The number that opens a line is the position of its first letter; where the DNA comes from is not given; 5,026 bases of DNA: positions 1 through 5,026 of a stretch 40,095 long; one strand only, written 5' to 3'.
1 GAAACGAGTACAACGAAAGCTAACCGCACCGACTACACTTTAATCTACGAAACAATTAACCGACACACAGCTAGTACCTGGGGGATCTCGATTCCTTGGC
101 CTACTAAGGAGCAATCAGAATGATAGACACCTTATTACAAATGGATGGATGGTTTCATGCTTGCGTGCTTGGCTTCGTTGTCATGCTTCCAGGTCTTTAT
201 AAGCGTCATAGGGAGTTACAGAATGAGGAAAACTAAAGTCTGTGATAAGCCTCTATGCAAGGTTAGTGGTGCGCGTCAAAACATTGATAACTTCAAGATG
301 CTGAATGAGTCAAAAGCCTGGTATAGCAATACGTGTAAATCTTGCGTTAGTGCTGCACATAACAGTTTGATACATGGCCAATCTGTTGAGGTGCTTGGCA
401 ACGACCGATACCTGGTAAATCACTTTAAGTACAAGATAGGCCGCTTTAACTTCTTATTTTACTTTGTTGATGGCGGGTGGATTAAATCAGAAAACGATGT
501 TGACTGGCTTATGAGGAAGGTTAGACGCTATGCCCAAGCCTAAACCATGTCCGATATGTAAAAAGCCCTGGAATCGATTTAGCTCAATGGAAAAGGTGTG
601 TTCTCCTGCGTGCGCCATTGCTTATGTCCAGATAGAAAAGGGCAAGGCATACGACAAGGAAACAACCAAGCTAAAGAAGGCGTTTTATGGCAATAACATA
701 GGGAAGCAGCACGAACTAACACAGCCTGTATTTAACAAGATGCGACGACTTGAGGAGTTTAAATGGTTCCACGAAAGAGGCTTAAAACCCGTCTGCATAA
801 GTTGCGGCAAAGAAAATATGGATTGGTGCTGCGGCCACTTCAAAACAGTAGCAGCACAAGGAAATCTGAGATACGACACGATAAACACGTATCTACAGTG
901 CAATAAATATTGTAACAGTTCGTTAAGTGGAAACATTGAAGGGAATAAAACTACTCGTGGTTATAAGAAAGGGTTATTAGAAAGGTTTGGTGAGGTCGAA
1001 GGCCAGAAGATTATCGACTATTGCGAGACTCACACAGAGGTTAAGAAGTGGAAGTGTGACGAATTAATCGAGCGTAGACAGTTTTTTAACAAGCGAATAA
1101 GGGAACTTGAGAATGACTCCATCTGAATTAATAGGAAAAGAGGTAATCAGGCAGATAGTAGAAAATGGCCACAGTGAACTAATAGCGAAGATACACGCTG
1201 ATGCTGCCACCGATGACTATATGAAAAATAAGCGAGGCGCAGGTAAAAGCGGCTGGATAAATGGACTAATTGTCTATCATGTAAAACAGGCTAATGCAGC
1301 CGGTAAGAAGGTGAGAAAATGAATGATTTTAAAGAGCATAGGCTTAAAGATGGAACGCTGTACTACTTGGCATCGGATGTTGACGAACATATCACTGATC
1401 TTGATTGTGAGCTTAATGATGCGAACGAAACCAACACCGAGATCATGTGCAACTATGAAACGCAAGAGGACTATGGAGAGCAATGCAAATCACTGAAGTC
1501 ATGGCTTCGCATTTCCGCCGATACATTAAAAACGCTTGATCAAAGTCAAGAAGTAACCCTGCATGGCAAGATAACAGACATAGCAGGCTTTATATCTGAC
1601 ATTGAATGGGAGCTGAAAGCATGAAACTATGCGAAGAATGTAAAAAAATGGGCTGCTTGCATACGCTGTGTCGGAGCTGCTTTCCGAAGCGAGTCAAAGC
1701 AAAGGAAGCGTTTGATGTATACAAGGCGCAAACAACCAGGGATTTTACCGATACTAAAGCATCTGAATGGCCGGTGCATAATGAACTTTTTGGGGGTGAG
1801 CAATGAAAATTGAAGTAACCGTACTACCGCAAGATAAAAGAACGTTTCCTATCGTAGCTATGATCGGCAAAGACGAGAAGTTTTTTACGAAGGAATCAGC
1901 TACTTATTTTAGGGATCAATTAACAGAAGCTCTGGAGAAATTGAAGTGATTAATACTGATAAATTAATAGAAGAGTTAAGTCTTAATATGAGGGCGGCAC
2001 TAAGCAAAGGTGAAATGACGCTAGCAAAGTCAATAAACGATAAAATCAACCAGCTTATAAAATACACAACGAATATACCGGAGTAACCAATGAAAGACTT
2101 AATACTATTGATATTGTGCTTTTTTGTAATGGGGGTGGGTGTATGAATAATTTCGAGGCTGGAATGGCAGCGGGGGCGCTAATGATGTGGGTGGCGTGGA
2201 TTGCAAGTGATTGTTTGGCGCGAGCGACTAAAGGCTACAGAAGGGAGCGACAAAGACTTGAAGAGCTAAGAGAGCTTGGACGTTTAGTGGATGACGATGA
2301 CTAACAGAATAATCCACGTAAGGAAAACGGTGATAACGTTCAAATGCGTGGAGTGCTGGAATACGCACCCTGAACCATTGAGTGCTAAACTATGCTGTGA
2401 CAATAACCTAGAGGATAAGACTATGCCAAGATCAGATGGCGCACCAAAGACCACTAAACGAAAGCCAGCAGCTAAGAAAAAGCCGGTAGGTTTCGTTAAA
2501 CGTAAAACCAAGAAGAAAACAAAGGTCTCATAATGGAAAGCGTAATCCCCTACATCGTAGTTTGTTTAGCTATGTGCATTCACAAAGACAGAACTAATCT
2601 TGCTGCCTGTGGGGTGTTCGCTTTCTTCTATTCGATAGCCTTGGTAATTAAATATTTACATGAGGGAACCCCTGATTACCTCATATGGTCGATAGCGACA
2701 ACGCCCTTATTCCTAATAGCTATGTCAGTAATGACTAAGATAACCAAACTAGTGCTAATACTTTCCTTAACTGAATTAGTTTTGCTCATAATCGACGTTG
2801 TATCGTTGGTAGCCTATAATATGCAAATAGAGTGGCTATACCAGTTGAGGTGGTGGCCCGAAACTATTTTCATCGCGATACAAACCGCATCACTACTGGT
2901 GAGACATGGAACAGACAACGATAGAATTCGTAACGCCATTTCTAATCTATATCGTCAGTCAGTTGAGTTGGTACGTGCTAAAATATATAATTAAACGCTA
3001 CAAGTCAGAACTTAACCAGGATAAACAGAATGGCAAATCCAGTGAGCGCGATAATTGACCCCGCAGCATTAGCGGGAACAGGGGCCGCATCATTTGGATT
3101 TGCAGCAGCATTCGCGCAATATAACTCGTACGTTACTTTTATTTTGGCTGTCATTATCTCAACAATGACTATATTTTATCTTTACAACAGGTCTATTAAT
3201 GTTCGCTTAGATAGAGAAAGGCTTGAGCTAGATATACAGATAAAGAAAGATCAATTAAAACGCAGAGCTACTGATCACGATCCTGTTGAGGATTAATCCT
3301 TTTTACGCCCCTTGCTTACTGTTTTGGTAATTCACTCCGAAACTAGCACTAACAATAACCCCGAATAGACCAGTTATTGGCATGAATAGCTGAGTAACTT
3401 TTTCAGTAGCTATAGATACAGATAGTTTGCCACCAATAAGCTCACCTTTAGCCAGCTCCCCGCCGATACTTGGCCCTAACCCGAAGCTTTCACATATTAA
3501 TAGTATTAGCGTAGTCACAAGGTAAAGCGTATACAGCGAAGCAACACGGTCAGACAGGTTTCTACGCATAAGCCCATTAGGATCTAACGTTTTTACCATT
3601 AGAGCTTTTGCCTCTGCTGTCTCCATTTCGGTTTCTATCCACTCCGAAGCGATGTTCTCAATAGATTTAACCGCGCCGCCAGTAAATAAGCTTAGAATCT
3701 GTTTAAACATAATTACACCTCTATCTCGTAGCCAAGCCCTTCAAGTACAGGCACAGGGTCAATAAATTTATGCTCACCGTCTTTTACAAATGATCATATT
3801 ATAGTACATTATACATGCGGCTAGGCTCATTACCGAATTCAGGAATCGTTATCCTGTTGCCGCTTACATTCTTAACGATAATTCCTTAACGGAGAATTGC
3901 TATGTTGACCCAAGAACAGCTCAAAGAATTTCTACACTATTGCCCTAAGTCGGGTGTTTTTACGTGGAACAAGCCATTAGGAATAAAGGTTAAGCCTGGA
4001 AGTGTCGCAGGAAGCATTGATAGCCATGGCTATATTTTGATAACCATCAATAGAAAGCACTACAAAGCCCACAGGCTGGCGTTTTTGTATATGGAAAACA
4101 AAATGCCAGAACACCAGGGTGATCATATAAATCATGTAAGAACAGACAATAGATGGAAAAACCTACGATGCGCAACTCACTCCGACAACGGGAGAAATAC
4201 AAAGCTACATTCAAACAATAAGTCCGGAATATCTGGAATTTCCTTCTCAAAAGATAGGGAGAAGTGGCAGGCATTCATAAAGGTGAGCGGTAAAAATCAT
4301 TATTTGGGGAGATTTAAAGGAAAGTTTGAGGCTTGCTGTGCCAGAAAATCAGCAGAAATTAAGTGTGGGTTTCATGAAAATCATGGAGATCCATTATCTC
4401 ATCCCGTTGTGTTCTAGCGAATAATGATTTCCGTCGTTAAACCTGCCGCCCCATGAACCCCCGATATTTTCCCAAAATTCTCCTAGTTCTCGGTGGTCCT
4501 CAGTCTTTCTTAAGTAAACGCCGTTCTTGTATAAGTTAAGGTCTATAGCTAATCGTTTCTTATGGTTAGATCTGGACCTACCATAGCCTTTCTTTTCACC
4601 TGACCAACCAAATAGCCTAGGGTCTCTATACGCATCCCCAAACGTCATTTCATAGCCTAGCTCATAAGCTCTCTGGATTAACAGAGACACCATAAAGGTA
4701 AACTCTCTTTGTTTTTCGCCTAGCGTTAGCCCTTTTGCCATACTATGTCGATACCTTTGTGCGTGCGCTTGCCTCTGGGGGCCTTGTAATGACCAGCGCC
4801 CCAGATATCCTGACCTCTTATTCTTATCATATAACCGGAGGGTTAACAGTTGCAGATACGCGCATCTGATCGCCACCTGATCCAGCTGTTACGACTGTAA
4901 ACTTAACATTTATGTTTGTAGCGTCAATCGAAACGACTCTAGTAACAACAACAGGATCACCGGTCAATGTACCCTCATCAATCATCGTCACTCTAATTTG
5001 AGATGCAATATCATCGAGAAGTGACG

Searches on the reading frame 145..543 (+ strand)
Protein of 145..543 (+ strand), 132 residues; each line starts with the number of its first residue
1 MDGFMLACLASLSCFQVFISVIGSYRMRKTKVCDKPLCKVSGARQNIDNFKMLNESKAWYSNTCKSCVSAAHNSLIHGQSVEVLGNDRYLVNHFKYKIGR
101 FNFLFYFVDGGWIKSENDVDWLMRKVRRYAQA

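Call 104: search_protein_families(library=phrogs, proteins=[window:145-543:+], max_evalue=0.001)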
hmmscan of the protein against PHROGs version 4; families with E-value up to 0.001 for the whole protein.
window:145-543:+ (132 aa): 1 family
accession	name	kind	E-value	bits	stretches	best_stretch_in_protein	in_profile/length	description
phrog_37535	-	unknown function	0.00083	20.6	0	24-78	61-115/226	-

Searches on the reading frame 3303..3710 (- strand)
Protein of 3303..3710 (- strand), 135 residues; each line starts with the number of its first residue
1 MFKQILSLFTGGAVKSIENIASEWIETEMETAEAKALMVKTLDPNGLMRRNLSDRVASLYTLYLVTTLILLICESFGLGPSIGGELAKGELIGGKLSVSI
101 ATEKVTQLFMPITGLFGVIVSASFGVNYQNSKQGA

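Call 104: search_protein_families(library=phrogs, proteins=[window:3303-3710:-], max_evalue=0.001)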
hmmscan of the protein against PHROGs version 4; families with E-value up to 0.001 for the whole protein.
window:3303-3710:- (135 aa): 1 family
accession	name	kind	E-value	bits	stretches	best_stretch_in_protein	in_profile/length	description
phrog_31219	-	unknown function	2.9e-40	138.3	1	4-134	6-134/137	-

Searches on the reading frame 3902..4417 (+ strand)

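Call 104: search_protein_families(library=phrogs, proteins=[window:3902-4417:+], max_evalue=0.001)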
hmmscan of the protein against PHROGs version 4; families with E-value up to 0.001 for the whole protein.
window:3902-4417:+ (171 aa): 12 families
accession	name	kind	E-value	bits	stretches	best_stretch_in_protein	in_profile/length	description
phrog_99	-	DNA, RNA and nucleotide metabolism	2e-69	236.1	1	1-165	108-270/383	HNH endonuclease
phrog_4578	-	DNA, RNA and nucleotide metabolism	3e-30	105.8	1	72-163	31-122/130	HNH endonuclease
phrog_3593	-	DNA, RNA and nucleotide metabolism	2.5e-19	70.8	1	37-157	76-198/210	HNH endonuclease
phrog_374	-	DNA, RNA and nucleotide metabolism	1.8e-12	47.8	1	64-154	316-405/617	HNH endonuclease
phrog_13470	-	DNA, RNA and nucleotide metabolism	5.1e-12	47.2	1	96-154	83-141/152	HNH endonuclease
phrog_59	-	DNA, RNA and nucleotide metabolism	2.2e-11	44.8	1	19-108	158-243/423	HNH endonuclease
phrog_959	-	DNA, RNA and nucleotide metabolism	1.3e-09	39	1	35-111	35-117/138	HNH endonuclease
phrog_953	-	DNA, RNA and nucleotide metabolism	2.9e-07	31.1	1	100-153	305-359/420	HNH endonuclease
phrog_24751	-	DNA, RNA and nucleotide metabolism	7.6e-06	27.1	1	107-153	8-54/65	HNH endonuclease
phrog_1492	-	DNA, RNA and nucleotide metabolism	1.6e-05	25.2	1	41-108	95-167/414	HNH endonuclease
phrog_36769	-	unknown function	1.9e-05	25.2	1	53-143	241-335/367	-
phrog_30377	-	DNA, RNA and nucleotide metabolism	0.00084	20.5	0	70-113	25-67/82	HNH endonuclease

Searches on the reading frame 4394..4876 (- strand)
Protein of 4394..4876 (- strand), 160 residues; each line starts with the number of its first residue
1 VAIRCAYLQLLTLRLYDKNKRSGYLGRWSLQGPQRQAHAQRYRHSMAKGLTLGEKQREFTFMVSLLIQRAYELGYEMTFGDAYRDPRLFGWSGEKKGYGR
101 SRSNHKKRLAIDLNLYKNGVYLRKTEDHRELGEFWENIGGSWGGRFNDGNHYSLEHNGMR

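Call 104: search_protein_families(library=phrogs, proteins=[window:4394-4876:-], max_evalue=0.001)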
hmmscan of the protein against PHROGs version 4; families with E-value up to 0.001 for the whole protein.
window:4394-4876:- (160 aa): 1 family
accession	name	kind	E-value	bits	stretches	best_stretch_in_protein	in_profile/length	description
phrog_1768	-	lysis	2e-09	36.7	1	46-151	924-1035/1577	endolysin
